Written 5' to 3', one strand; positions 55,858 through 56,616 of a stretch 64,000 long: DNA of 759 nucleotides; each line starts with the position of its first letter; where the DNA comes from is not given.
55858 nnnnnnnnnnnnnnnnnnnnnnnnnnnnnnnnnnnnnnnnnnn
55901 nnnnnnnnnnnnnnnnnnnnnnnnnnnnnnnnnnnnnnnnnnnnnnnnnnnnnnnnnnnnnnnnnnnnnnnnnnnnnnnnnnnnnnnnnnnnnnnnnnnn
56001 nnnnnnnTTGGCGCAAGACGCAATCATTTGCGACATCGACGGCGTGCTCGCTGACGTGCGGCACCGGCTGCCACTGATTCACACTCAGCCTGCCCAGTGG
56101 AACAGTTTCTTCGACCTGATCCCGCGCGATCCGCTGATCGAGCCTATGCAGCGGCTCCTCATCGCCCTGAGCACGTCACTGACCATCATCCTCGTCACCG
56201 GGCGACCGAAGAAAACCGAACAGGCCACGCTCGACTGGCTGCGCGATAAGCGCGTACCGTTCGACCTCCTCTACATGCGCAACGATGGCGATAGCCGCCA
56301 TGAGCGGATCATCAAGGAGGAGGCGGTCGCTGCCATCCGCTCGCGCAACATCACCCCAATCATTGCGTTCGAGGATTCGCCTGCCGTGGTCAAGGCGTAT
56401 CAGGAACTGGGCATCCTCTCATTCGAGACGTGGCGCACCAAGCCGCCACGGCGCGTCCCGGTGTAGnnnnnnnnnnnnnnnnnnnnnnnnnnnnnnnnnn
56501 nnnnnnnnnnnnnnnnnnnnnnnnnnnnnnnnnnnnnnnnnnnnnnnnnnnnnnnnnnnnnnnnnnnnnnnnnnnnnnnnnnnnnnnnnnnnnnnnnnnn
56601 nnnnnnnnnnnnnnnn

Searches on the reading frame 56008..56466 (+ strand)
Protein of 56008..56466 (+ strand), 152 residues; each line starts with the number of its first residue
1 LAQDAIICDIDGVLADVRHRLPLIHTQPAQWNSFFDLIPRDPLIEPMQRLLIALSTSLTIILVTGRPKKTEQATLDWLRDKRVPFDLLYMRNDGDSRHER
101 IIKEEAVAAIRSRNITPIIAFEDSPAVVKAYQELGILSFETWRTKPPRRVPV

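Call 67: search_protein_families(library=pfam, proteins=[window:56008-56466:+], max_evalue=0.001)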
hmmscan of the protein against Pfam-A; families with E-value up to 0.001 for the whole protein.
window:56008-56466:+ (152 aa): 3 families
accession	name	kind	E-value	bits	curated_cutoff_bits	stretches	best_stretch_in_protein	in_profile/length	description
PF25109.1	HAD_PNKP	-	2.9e-15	57.1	27.6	1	4-139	2-136/143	Polynucleotide kinase PNKP phosphatase domain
PF24694.1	LNS2_PITM1-3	-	2.3e-05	24.9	27.7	1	59-141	39-120/124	PITM 1-3, LNS2 domain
PF03767.20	Acid_phosphat_B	-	0.00055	20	27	1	3-113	77-194/230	HAD superfamily, subfamily IIIB (Acid phosphatase)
